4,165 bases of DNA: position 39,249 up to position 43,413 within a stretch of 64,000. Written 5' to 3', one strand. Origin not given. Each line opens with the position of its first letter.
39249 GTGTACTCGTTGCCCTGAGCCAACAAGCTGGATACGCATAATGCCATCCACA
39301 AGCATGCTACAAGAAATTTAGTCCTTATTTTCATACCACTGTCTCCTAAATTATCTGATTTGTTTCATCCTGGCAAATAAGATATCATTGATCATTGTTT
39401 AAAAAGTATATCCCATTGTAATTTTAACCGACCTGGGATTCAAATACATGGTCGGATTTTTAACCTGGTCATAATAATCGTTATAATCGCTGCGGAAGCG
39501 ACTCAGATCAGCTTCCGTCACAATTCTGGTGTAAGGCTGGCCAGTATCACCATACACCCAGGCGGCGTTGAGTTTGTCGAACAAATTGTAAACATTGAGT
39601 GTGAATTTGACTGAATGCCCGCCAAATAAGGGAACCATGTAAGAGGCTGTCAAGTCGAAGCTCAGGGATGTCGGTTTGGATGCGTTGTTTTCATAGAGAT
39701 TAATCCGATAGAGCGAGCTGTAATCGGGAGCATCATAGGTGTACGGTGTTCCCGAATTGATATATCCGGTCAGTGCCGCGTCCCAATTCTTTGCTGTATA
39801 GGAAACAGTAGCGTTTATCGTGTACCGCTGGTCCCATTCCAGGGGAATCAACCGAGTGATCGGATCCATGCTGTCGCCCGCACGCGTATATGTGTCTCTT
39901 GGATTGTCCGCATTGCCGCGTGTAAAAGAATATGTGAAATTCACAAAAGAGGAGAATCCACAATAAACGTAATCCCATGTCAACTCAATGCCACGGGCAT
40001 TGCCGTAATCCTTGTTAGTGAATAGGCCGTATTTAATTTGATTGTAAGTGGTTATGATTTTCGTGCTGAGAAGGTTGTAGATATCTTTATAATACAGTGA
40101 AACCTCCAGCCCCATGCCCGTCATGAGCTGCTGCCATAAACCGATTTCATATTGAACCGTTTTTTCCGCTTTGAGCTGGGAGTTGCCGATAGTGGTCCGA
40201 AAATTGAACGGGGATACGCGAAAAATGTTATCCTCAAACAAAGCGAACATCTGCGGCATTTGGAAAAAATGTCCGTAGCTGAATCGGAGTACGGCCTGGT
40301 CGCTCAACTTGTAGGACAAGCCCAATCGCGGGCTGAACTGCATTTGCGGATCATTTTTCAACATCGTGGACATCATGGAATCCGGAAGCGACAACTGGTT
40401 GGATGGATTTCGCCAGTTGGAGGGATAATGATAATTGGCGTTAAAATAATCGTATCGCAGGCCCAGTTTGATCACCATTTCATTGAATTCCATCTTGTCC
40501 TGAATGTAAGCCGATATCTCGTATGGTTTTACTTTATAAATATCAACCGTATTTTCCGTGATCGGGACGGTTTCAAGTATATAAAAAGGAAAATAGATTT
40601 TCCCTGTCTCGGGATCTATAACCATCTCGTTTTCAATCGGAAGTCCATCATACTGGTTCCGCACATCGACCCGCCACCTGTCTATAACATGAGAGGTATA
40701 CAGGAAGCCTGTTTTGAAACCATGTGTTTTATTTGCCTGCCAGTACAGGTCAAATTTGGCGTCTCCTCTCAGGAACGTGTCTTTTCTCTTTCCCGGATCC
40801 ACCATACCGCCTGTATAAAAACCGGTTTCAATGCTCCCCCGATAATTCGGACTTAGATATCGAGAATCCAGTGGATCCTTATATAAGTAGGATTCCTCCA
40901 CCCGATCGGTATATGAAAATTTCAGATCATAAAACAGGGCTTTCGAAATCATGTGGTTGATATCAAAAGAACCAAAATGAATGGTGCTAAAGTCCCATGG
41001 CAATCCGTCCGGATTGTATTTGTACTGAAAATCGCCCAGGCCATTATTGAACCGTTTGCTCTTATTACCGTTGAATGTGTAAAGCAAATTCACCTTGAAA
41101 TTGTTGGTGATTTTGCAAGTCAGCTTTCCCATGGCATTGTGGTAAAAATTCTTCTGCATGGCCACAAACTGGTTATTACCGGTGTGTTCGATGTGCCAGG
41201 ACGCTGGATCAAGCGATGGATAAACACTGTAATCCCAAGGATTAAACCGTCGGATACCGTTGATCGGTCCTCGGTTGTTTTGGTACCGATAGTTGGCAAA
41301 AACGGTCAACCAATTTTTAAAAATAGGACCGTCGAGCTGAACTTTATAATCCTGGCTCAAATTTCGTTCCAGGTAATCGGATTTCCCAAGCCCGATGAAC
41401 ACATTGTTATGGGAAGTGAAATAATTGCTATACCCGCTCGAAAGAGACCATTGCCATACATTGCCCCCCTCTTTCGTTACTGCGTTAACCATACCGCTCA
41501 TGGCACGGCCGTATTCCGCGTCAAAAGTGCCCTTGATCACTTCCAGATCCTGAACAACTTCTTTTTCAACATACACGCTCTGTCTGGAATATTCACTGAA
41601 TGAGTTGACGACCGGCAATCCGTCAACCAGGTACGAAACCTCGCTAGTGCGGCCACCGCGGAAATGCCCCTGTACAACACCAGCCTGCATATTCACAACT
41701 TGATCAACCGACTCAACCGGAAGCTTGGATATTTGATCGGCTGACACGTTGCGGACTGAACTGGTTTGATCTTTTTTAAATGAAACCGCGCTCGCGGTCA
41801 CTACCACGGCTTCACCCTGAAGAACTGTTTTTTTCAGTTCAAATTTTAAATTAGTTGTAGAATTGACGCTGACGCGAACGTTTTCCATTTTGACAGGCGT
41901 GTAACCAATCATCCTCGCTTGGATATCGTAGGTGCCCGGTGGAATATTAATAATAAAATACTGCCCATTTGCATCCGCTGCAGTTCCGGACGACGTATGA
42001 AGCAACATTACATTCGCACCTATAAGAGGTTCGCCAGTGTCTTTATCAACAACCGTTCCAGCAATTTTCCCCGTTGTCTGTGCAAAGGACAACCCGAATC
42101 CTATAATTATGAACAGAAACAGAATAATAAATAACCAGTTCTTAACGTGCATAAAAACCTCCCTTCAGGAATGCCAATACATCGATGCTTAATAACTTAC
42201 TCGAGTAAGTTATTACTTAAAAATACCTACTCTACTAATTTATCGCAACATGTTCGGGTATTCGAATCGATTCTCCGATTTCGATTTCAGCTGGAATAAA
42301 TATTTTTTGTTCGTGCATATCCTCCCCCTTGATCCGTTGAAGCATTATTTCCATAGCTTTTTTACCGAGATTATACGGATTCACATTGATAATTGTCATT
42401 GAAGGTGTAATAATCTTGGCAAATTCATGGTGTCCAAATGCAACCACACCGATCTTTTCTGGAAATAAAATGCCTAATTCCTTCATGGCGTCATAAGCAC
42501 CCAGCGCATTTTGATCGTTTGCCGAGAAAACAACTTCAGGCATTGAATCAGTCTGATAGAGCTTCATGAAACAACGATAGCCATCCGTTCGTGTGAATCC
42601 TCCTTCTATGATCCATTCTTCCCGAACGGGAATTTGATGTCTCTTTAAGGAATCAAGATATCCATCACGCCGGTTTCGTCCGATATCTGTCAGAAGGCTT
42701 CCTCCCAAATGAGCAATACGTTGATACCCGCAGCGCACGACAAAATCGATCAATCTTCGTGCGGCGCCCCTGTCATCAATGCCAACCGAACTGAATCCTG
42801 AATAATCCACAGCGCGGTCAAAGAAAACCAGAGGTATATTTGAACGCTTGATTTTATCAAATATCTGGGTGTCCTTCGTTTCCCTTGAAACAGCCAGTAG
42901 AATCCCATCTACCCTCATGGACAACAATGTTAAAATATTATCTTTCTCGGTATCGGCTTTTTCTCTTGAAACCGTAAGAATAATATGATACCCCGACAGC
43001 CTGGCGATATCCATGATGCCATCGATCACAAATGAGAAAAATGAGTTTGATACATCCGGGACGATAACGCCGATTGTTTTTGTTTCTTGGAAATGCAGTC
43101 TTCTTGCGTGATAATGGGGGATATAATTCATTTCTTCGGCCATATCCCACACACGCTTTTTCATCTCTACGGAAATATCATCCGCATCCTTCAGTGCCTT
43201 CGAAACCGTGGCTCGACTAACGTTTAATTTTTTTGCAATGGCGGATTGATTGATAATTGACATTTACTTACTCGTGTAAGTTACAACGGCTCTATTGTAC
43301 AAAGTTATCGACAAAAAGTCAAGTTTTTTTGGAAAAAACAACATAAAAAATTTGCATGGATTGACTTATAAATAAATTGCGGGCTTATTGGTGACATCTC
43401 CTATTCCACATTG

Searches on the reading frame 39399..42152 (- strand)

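Call 32: search_protein_families(library=pfam, proteins=[window:39399-42152:-], max_evalue=0.0001)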
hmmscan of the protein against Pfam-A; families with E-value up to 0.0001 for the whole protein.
window:39399-42152:- (917 aa): 5 families
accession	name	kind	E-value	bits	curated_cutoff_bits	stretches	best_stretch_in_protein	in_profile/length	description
PF00593.30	TonB_dep_Rec_b-barrel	-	4.4e-32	112.9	27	1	361-857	22-436/436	TonB dependent receptor-like, beta-barrel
PF13715.12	CarbopepD_reg_2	-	9.6e-20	70.9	32.2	1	30-118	1-88/88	CarboxypepD_reg-like domain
PF13620.12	CarboxypepD_reg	-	4.7e-19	69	32.3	1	30-107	2-82/82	Carboxypeptidase regulatory-like domain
PF25183.1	OMP_b-brl_4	-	1.8e-12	47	30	1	323-663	138-493/838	Outer membrane beta barrel domain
PF07715.20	Plug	-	2.6e-09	38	23.9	1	126-220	2-106/107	TonB-dependent Receptor Plug Domain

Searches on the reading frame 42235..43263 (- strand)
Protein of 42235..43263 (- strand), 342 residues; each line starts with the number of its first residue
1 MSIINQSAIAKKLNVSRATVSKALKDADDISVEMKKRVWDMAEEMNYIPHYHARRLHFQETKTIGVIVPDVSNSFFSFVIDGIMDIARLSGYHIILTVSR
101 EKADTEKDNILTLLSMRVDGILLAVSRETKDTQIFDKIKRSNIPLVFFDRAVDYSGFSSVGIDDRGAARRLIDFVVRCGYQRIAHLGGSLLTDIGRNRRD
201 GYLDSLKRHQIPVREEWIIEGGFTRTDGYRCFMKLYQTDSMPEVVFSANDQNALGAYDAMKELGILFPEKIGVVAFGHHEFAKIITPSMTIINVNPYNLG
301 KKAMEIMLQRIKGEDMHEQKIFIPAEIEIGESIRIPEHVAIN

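Call 32: search_protein_families(library=pfam, proteins=[window:42235-43263:-], max_evalue=0.0001)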
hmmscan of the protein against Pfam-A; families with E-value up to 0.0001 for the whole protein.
window:42235-43263:- (342 aa): 4 families
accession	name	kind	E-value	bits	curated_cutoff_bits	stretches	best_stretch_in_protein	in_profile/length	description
PF00532.27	Peripla_BP_1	-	5.4e-28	98.7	22.2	1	61-326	1-276/281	Periplasmic binding proteins and sugar binding domain of LacI family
PF13407.12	Peripla_BP_4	-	6.5e-25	88.6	35.1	1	64-314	1-257/258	Periplasmic binding protein domain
PF13377.12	Peripla_BP_3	-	2.4e-24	86.7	26.5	1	174-332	3-166/167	Periplasmic binding protein-like domain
PF00356.27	LacI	-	8.7e-11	41.9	27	1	9-49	5-45/46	Bacterial regulatory proteins, lacI family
